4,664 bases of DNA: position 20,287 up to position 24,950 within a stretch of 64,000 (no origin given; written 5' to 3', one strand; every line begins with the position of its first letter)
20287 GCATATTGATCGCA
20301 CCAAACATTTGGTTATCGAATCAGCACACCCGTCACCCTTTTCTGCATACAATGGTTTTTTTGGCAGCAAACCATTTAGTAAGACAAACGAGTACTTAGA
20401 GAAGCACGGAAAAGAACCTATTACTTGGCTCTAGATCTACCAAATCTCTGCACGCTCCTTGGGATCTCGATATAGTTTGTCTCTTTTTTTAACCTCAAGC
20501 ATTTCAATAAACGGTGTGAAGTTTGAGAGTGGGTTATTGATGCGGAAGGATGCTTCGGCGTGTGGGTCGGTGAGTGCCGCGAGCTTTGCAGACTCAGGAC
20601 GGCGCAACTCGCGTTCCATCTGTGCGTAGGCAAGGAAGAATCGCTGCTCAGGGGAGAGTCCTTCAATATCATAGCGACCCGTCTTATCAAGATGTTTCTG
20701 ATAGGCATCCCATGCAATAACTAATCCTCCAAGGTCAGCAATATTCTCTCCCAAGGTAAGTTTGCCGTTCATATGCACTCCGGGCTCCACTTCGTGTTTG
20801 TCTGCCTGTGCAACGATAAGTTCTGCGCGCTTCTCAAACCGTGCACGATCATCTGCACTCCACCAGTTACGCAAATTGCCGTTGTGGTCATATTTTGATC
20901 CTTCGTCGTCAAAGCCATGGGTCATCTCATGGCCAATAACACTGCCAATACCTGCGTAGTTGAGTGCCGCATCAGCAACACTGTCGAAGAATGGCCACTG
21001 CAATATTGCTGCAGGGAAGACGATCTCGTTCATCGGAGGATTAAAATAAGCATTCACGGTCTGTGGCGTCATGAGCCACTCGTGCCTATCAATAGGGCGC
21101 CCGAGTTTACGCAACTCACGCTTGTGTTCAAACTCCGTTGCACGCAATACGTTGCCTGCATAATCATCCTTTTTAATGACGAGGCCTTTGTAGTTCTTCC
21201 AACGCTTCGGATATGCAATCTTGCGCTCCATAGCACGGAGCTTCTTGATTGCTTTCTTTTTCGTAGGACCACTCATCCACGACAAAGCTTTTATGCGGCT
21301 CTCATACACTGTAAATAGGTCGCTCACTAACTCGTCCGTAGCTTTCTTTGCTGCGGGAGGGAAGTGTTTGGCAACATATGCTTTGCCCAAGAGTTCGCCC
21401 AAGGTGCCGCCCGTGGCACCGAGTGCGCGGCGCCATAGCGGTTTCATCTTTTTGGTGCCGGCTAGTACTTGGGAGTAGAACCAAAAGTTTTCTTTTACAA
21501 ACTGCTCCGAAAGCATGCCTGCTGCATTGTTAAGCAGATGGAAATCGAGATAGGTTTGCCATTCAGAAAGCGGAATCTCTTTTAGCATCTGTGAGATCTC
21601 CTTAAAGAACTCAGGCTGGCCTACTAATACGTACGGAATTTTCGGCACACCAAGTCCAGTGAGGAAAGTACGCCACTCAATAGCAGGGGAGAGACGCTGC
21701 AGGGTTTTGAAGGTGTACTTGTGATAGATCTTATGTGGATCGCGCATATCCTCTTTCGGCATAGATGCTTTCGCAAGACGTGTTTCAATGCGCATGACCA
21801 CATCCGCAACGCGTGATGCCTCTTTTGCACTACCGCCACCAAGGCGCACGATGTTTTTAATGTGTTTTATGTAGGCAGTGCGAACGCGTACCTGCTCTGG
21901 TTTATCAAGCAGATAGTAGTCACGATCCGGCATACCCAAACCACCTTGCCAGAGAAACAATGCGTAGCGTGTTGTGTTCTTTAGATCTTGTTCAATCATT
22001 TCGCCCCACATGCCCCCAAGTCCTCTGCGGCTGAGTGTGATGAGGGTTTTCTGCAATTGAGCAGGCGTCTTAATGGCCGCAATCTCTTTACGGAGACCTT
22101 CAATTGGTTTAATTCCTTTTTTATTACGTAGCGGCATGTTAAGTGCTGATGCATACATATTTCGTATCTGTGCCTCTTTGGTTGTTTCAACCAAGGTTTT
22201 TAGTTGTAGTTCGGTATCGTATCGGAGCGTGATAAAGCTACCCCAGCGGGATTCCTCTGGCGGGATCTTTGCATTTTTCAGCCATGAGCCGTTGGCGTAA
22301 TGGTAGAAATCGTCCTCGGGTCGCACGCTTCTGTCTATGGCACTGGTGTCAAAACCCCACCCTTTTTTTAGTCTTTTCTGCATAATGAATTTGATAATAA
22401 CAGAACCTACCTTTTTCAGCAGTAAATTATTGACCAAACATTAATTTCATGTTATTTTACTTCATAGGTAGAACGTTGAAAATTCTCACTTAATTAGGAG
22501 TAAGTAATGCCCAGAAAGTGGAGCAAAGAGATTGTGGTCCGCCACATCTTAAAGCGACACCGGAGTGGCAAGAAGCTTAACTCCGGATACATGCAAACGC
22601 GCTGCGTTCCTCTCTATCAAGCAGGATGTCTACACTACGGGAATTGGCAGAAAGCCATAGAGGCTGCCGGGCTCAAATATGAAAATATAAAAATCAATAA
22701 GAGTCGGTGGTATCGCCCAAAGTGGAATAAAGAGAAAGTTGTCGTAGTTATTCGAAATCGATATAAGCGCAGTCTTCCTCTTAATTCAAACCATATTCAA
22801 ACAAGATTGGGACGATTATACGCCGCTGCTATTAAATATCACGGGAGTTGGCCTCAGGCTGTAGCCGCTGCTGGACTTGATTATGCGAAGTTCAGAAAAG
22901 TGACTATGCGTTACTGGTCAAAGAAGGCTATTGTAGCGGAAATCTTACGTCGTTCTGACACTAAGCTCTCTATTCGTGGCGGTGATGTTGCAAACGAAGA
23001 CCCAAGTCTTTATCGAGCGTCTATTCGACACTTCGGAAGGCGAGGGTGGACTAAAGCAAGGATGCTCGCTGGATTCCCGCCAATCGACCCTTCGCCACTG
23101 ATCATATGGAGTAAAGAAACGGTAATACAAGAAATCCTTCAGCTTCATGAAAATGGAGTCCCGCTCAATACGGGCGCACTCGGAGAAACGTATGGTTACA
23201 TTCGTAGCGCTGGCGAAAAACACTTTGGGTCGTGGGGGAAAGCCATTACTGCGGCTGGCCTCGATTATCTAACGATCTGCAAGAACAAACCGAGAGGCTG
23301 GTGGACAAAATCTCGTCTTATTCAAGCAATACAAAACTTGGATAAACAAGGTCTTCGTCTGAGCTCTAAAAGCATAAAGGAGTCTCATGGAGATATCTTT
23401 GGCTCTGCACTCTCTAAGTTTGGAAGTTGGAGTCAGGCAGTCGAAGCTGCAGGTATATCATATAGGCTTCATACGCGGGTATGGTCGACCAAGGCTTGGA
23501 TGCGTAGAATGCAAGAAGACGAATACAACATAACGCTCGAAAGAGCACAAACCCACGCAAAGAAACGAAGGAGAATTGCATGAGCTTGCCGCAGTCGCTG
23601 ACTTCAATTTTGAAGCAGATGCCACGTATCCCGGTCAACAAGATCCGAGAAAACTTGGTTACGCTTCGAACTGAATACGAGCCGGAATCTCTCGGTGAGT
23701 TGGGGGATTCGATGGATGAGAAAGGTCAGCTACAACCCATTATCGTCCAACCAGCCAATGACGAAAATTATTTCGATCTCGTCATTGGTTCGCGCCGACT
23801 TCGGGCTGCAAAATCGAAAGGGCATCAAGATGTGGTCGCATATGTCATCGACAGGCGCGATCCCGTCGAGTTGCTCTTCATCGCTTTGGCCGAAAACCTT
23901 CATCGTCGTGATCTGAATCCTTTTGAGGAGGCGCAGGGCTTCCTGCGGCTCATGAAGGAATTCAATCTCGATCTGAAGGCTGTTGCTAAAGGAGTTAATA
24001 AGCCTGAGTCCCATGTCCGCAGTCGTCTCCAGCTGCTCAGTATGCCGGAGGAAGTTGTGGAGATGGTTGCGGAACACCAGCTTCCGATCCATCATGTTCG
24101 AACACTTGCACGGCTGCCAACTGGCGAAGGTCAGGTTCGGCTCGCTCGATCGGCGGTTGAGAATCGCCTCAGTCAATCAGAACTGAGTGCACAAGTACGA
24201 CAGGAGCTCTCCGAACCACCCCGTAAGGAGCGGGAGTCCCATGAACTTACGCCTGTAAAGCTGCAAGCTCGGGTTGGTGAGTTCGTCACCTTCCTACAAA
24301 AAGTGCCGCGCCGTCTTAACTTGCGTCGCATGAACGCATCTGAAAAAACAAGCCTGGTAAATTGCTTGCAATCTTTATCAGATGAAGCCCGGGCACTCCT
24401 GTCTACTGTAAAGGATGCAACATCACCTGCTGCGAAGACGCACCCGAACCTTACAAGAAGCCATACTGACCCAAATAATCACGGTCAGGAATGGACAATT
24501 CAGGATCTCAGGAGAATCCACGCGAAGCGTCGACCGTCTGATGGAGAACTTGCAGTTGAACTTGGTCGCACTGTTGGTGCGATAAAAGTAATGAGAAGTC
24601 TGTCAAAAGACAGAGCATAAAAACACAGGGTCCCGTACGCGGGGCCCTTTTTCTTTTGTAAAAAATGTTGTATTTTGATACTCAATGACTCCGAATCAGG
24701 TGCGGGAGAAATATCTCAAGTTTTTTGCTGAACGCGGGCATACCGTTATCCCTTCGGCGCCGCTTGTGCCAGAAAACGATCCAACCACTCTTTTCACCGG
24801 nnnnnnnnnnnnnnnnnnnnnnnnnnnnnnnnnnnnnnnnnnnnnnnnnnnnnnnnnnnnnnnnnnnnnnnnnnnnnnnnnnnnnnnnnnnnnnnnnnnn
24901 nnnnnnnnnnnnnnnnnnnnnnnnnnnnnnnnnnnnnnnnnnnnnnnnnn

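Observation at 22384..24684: Self-contained two-gene cassette: HEAR-like tandem-repeat protein translationally coupled to a ParB-like nuclease-domain protein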

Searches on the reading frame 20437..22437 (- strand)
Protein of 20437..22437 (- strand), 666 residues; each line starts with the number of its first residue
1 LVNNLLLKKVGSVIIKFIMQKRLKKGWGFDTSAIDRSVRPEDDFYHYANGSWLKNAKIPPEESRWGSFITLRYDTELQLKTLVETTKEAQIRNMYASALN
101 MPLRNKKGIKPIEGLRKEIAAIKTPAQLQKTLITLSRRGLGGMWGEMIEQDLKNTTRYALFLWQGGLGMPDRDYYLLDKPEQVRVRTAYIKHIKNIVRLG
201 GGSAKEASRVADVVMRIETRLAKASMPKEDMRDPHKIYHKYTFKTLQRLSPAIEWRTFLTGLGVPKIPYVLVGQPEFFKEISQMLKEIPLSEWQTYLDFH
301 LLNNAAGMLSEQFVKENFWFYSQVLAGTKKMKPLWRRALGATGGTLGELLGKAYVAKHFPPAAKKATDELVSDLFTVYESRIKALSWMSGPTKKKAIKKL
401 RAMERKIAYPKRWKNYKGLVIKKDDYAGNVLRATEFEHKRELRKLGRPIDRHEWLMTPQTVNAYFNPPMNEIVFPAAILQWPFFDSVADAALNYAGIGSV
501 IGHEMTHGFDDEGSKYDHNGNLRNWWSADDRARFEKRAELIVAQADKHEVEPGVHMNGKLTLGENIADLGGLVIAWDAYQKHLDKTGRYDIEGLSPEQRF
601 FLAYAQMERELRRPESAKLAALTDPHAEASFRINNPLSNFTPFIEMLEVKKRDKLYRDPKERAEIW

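Call 3: search_protein_families(library=pfam, proteins=[window:20437-22437:-], max_evalue=1)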
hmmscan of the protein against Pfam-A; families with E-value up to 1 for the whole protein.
window:20437-22437:- (666 aa): 2 families
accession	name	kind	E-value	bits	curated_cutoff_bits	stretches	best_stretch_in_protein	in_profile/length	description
PF05649.18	Peptidase_M13_N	-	6.8e-111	371.8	32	1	40-410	1-381/381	Peptidase family M13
PF01431.27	Peptidase_M13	-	8.9e-63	212.1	24.5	1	462-662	1-204/205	Peptidase family M13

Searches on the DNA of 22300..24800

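Call 96: search_rna_families(source=window, start=22300, end=24800, threshold=evalue, max_evalue=1)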
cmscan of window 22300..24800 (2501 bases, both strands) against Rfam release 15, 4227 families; matches with E-value up to 1: 1.
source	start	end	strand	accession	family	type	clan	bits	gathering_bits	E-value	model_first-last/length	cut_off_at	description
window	24623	24659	+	RF00489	ctRNA_p42d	Gene; antisense;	-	27.4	50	0.0034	1-46/46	no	ctRNA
